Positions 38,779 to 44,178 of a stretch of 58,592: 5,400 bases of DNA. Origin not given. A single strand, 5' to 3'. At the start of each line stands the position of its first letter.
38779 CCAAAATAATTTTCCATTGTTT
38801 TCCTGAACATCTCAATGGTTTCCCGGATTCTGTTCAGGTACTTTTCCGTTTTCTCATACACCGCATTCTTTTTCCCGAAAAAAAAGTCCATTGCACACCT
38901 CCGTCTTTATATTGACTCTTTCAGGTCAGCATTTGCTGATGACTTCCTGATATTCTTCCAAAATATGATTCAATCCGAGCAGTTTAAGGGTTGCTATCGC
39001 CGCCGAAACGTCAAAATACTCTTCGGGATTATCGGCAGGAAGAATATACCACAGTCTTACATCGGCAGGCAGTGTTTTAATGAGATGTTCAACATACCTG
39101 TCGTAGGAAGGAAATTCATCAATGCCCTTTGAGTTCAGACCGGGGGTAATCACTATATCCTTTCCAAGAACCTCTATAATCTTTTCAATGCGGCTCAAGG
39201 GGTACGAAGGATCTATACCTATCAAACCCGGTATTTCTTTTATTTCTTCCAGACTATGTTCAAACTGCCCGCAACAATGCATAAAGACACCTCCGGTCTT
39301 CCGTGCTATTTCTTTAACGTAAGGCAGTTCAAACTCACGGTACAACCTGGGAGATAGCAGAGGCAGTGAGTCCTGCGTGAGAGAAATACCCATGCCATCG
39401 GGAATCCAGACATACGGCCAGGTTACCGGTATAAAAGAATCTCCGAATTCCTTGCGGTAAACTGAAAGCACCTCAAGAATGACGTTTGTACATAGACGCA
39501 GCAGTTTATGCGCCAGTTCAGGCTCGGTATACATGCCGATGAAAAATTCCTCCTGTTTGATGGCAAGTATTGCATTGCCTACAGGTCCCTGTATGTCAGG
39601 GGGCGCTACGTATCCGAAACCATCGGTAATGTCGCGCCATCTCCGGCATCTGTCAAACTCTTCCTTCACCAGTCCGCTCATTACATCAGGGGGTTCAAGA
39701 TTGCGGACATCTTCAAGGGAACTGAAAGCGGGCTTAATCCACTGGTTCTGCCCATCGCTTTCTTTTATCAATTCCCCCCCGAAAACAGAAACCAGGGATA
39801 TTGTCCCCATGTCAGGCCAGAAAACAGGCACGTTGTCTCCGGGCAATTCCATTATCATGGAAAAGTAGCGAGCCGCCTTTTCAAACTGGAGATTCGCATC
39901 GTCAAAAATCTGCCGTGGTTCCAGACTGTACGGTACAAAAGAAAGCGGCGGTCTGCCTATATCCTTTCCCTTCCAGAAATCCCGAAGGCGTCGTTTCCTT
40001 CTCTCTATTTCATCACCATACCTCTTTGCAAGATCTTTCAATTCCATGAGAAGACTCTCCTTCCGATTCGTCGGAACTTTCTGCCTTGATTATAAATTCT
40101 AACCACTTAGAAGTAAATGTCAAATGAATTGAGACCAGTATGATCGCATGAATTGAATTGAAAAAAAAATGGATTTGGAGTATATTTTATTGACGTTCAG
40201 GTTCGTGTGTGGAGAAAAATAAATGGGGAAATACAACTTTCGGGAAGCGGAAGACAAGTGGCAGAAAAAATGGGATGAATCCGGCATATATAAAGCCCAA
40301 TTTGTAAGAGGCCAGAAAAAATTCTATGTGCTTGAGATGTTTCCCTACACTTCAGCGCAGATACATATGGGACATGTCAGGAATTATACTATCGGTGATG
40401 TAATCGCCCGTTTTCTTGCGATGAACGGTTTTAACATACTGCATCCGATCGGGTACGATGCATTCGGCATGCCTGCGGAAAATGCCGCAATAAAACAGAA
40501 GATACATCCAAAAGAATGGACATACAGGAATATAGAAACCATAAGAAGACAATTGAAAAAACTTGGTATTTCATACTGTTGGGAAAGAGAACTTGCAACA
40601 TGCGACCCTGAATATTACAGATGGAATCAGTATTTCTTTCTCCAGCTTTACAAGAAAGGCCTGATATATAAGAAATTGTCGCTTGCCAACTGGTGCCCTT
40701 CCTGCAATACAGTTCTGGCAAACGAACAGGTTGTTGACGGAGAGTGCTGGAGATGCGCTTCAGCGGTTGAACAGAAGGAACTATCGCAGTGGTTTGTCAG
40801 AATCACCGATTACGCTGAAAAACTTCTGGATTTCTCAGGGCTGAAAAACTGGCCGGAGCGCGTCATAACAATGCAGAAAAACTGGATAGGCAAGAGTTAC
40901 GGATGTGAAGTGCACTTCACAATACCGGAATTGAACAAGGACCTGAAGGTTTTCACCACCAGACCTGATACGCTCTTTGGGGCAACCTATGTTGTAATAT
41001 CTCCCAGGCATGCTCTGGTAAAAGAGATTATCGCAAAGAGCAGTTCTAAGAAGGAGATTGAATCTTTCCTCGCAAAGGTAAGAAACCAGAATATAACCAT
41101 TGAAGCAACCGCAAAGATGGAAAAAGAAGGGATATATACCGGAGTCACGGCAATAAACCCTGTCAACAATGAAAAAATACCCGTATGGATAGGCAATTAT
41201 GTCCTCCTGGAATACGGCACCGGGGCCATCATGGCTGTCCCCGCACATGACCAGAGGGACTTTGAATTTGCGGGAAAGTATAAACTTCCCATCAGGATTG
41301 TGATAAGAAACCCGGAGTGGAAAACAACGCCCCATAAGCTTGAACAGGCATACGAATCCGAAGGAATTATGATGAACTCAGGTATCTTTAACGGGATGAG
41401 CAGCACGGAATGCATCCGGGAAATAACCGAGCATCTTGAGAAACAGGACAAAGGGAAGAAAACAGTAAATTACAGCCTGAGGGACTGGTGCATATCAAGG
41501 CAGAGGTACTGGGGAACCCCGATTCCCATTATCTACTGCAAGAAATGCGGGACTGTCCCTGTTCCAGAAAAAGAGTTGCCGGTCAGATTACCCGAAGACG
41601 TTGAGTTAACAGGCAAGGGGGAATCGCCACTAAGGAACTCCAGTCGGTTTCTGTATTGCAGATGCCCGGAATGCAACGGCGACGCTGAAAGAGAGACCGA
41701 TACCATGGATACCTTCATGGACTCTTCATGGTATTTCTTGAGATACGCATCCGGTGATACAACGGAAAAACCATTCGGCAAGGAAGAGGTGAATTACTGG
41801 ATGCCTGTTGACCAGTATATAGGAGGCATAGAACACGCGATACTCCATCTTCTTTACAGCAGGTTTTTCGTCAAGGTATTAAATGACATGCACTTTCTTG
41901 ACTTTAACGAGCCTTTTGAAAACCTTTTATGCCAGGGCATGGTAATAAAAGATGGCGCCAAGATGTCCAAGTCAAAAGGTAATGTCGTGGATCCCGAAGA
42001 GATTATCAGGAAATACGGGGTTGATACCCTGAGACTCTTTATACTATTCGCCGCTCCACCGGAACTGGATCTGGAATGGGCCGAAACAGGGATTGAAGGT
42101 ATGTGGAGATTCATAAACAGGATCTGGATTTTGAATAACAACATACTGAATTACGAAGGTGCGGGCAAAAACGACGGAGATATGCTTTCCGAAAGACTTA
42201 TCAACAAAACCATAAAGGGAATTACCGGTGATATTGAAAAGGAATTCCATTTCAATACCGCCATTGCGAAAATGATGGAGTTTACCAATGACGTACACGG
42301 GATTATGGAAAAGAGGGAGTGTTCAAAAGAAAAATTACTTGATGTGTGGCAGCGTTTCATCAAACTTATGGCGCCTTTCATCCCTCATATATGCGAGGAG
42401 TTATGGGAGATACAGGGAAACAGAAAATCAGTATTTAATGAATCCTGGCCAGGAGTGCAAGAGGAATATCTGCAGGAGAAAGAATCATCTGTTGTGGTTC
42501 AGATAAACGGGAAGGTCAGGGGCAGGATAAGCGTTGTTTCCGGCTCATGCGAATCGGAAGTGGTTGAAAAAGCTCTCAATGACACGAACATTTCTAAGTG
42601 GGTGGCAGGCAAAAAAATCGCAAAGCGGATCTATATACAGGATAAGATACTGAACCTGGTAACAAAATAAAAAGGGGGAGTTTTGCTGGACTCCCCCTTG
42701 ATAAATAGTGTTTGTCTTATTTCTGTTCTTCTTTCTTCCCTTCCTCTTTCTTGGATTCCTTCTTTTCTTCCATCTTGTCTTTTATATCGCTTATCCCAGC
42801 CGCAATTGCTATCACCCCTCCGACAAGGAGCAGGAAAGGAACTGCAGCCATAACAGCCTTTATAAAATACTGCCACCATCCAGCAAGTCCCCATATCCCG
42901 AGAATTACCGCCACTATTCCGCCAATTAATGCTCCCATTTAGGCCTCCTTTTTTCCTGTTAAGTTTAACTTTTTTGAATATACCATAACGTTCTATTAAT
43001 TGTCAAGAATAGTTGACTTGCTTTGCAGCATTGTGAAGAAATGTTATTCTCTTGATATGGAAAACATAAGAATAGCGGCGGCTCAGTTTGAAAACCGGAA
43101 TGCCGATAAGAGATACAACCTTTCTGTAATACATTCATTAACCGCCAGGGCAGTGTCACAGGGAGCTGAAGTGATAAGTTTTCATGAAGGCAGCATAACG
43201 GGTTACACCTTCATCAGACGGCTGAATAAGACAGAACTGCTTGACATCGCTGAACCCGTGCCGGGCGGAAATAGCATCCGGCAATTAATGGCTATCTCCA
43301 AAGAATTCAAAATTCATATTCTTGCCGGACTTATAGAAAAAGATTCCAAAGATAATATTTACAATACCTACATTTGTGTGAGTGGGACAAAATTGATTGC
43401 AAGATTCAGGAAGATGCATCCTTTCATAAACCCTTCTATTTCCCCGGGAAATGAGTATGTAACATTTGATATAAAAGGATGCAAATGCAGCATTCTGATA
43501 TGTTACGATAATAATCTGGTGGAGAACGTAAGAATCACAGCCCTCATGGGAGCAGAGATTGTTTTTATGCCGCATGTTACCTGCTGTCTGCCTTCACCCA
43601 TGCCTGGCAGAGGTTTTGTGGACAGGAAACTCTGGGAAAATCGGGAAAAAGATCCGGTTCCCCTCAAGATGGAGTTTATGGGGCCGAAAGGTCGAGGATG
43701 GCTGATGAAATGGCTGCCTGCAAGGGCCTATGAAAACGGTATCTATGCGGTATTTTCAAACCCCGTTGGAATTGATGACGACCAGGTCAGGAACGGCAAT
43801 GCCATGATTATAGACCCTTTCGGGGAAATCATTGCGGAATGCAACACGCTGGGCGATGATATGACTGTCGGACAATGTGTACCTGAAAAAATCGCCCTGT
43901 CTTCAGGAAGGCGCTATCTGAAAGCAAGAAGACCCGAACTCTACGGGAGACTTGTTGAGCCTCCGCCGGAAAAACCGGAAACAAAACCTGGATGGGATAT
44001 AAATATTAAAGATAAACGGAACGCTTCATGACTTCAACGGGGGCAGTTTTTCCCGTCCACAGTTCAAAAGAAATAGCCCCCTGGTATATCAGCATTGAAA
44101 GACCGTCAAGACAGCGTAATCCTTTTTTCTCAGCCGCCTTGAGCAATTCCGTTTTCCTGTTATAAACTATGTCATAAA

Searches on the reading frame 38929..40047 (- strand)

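Call 69: search_protein_families(library=pfam, proteins=[window:38929-40047:-], max_evalue=0.00001)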
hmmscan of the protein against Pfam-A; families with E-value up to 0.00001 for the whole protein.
window:38929-40047:- (373 aa): 1 family
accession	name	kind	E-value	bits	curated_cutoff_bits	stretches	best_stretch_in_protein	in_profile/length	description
PF01208.23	URO-D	-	2e-13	50.5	23.9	1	85-289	77-277/346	Uroporphyrinogen decarboxylase (URO-D)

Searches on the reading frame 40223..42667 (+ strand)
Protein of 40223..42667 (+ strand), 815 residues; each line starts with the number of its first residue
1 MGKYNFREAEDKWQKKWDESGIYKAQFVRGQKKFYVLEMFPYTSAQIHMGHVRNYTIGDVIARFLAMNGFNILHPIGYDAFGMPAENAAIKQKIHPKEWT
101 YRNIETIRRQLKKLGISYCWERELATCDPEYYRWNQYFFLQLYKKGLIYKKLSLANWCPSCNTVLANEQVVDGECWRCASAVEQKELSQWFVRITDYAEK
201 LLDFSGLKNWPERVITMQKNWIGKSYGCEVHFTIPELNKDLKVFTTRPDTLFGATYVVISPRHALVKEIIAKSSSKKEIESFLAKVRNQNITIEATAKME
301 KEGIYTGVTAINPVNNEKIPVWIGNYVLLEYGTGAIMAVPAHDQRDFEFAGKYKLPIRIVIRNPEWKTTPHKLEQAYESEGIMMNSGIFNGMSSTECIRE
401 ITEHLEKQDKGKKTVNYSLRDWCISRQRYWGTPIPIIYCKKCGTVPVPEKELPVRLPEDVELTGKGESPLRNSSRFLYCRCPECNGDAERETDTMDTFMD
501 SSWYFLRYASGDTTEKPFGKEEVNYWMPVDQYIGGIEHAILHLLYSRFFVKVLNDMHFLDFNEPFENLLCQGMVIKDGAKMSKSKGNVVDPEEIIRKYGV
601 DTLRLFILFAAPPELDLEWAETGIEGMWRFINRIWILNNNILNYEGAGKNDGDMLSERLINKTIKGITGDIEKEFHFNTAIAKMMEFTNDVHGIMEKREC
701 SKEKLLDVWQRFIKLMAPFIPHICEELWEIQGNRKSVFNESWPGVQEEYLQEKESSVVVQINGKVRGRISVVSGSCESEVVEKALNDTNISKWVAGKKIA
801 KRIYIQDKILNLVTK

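Call 69: search_protein_families(library=pfam, proteins=[window:40223-42667:+], max_evalue=0.00001)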
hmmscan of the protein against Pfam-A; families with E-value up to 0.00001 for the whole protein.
window:40223-42667:+ (815 aa): 5 families
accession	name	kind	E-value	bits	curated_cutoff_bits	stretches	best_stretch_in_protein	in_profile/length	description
PF13603.12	tRNA-synt_1_2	-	1.6e-72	243.4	25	1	219-406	1-185/185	Leucyl-tRNA synthetase, editing domain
PF00133.28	tRNA-synt_1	-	4.6e-62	210.6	22.7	2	418-618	227-412/414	tRNA synthetases class I (I, L, M and V)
PF09334.17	tRNA-synt_1g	-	4.7e-38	131.4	20.1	2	38-181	5-145/391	tRNA synthetases class I (M)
PF08264.19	Anticodon_1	-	2.6e-23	83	25.1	1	659-771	7-138/148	Anticodon-binding domain of tRNA ligase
PF01406.26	tRNA-synt_1e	-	6.4e-09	36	27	0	566-610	239-283/301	tRNA synthetases class I (C) catalytic domain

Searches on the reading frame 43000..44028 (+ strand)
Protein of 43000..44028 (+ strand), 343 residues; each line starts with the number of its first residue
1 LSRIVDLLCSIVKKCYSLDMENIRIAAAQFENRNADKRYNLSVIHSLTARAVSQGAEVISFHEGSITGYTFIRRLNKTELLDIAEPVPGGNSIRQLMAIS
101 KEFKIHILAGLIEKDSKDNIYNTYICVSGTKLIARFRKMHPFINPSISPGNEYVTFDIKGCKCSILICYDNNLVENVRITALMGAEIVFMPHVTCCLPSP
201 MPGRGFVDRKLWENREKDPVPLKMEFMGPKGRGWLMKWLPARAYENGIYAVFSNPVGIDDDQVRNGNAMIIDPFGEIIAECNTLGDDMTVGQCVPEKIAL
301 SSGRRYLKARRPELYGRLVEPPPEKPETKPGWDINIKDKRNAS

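Call 69: search_protein_families(library=pfam, proteins=[window:43000-44028:+], max_evalue=0.00001)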
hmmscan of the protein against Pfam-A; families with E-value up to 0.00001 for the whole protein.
window:43000-44028:+ (343 aa): 1 family
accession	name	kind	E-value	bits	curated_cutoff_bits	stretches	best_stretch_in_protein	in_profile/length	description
PF00795.27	CN_hydrolase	-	7.7e-39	134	23.2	1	24-297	1-250/256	Carbon-nitrogen hydrolase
